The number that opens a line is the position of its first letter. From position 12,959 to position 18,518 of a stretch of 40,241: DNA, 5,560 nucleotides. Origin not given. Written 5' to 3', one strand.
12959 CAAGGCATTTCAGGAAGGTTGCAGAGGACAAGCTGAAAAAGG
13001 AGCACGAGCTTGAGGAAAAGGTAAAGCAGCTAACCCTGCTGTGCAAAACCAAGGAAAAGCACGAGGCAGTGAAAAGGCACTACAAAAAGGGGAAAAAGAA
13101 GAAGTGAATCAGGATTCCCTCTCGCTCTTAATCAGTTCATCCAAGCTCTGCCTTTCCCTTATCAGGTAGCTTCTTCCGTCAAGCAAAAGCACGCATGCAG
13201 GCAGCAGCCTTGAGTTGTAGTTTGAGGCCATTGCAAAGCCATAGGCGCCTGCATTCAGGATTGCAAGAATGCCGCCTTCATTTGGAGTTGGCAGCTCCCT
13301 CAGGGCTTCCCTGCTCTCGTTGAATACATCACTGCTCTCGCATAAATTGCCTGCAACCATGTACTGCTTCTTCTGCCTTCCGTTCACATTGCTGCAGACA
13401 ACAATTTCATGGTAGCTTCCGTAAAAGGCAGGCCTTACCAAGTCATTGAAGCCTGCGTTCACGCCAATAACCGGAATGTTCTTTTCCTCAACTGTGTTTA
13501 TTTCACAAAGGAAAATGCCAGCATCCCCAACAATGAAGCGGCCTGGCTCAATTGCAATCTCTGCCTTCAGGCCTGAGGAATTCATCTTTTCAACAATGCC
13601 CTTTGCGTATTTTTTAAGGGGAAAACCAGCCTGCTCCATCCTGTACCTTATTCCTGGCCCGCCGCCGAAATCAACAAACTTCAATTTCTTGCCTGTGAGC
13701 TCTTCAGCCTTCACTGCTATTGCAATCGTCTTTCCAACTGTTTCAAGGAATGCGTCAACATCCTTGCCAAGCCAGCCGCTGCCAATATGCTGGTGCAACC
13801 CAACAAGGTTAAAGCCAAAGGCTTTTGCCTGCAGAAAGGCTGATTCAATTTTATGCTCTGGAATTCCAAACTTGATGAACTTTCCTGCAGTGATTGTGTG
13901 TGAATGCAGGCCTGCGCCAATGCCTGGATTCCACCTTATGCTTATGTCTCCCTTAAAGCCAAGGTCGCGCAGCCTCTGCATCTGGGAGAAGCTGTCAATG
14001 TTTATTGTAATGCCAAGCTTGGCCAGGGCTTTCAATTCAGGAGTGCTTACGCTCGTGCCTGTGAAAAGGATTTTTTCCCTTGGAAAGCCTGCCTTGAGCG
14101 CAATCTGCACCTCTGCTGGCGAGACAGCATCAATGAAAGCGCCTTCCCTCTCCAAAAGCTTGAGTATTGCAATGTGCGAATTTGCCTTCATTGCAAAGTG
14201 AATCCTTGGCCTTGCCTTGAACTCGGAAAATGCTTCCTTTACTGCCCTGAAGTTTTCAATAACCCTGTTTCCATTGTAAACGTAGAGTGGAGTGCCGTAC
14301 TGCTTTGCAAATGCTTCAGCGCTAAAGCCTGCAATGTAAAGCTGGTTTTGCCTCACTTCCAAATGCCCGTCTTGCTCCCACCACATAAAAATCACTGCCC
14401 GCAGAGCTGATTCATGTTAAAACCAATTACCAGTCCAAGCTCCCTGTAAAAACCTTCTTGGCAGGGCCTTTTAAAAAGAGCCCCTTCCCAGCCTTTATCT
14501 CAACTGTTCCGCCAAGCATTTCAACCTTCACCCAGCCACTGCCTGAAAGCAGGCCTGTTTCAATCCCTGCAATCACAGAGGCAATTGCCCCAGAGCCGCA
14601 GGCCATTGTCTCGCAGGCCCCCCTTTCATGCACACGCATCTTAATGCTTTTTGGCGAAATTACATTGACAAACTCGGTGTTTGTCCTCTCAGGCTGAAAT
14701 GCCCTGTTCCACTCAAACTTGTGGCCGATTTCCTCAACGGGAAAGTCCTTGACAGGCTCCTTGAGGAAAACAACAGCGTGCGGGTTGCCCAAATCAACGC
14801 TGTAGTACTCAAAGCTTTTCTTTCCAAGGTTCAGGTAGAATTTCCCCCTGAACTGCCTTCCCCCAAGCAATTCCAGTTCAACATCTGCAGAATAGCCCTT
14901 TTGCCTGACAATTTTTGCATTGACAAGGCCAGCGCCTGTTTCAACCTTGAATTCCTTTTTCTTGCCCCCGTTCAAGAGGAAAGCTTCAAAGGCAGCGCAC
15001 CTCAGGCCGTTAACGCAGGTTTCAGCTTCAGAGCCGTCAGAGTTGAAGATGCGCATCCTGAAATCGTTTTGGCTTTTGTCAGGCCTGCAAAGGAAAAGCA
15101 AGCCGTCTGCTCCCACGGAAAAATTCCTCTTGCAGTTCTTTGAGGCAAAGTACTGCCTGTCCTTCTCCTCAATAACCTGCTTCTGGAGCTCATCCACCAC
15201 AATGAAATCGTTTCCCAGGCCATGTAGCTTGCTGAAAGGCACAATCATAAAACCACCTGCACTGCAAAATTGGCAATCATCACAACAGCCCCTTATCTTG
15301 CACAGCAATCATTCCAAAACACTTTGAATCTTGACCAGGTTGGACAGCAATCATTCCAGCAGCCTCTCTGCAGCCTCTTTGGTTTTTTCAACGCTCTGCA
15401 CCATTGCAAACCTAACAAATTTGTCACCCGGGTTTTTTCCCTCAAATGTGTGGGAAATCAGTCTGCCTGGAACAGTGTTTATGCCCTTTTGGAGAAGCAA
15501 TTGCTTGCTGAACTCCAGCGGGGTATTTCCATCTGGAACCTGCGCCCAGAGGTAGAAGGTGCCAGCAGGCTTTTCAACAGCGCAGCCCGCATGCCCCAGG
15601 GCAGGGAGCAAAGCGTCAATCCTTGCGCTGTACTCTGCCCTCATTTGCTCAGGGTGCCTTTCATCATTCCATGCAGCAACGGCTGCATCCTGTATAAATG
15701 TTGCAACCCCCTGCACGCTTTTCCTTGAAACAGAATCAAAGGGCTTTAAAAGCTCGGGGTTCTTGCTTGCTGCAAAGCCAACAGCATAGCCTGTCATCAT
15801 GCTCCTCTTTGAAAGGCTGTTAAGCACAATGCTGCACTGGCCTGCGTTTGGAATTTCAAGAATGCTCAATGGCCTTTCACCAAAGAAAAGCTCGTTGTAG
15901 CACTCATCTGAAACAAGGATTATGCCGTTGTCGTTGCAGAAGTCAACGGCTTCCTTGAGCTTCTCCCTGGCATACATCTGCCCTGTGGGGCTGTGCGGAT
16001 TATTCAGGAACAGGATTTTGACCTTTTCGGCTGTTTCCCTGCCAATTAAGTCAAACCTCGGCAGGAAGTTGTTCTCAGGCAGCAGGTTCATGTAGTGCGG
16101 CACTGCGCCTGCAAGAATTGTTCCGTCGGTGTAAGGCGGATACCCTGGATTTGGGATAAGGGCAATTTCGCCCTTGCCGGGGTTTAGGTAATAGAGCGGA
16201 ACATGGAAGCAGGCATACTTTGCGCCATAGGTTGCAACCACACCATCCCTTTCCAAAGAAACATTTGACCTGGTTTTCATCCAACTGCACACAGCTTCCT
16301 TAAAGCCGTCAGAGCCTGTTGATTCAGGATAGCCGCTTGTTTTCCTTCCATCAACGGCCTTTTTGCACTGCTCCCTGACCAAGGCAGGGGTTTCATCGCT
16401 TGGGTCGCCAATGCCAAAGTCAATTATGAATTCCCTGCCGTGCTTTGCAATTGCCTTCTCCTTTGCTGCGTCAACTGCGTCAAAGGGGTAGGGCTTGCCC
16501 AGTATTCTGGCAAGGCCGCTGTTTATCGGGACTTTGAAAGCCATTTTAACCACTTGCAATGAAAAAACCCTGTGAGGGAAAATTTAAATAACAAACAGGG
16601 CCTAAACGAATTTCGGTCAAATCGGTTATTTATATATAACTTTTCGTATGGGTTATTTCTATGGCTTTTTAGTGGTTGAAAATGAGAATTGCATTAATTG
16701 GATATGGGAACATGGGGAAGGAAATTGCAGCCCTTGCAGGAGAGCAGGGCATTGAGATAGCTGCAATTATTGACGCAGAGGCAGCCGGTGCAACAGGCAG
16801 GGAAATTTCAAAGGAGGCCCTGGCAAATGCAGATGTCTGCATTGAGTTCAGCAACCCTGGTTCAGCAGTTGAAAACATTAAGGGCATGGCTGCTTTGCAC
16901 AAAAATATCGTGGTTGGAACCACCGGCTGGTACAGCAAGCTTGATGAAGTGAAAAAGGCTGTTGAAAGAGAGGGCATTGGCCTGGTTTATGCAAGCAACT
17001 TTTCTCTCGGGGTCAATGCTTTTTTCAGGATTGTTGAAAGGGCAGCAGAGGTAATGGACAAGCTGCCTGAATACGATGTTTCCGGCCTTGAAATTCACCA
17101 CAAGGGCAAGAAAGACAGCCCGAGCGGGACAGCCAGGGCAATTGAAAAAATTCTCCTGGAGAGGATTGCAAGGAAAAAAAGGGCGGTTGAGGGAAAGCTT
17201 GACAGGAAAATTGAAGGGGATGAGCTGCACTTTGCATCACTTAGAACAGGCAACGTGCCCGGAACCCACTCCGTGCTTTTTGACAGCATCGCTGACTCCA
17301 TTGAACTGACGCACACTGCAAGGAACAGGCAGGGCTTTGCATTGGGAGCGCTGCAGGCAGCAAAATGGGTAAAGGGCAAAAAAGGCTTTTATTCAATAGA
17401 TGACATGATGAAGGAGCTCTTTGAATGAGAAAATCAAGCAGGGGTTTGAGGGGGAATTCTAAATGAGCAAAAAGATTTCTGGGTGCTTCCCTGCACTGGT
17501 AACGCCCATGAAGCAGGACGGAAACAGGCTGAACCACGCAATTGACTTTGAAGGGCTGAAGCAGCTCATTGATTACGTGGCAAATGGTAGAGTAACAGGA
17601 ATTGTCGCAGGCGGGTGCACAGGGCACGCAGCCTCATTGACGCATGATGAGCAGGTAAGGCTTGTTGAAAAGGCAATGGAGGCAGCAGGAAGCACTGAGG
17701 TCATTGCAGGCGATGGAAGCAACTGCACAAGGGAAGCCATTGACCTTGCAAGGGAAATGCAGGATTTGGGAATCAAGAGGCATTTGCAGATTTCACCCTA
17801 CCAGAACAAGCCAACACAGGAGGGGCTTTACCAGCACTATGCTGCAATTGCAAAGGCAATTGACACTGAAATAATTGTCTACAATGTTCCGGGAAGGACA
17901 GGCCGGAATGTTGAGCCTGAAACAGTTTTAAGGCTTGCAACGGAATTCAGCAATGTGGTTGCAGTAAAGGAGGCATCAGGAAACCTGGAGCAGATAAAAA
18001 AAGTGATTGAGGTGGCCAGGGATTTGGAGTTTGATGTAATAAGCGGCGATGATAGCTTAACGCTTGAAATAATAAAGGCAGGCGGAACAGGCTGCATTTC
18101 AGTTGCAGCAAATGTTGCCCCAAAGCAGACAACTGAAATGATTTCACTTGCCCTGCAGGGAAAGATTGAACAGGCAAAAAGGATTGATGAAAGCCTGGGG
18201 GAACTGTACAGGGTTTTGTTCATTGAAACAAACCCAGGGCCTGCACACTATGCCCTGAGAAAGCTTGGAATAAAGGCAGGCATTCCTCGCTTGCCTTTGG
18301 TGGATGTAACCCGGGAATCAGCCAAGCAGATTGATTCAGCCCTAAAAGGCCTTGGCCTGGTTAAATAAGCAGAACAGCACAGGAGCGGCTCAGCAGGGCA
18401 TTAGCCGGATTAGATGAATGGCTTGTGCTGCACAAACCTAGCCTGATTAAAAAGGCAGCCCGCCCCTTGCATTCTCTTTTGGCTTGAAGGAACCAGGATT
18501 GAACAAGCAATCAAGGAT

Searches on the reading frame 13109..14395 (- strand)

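Call 78: search_protein_families(library=pfam, proteins=[window:13109-14395:-], max_evalue=0.001)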
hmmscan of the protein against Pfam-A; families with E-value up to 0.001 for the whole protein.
window:13109-14395:- (428 aa): 2 families
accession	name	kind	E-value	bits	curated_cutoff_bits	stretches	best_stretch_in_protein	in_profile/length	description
PF02784.22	Orn_Arg_deC_N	-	1.8e-44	152.4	23.4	1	45-290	4-247/247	Pyridoxal-dependent decarboxylase, pyridoxal binding domain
PF00278.28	Orn_DAP_Arg_deC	-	8.2e-17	61.7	23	1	38-383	2-95/95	Pyridoxal-dependent decarboxylase, C-terminal sheet domain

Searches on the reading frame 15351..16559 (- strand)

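Call 78: search_protein_families(library=pfam, proteins=[window:15351-16559:-], max_evalue=0.001)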
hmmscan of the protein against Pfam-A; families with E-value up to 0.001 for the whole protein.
window:15351-16559:- (402 aa): 1 family
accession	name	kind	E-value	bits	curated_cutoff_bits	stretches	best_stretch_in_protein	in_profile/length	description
PF00155.27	Aminotran_1_2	-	7.7e-53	180.4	19.7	1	45-400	3-361/361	Aminotransferase class I and II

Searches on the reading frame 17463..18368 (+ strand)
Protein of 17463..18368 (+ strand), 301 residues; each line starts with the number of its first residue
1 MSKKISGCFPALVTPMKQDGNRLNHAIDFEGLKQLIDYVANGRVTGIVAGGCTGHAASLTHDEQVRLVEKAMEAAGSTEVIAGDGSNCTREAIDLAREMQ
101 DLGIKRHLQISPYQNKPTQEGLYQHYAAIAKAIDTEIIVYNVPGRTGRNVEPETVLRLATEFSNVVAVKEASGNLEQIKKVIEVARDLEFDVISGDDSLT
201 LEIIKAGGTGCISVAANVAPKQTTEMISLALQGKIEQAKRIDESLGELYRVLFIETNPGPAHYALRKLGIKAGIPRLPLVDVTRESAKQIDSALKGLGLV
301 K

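Call 78: search_protein_families(library=pfam, proteins=[window:17463-18368:+], max_evalue=0.001)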
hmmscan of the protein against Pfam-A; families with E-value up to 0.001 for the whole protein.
window:17463-18368:+ (301 aa): 1 family
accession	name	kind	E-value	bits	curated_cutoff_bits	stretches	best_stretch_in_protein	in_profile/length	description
PF00701.28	DHDPS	-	2.6e-76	256.6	22.1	1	5-295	2-287/289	Dihydrodipicolinate synthetase family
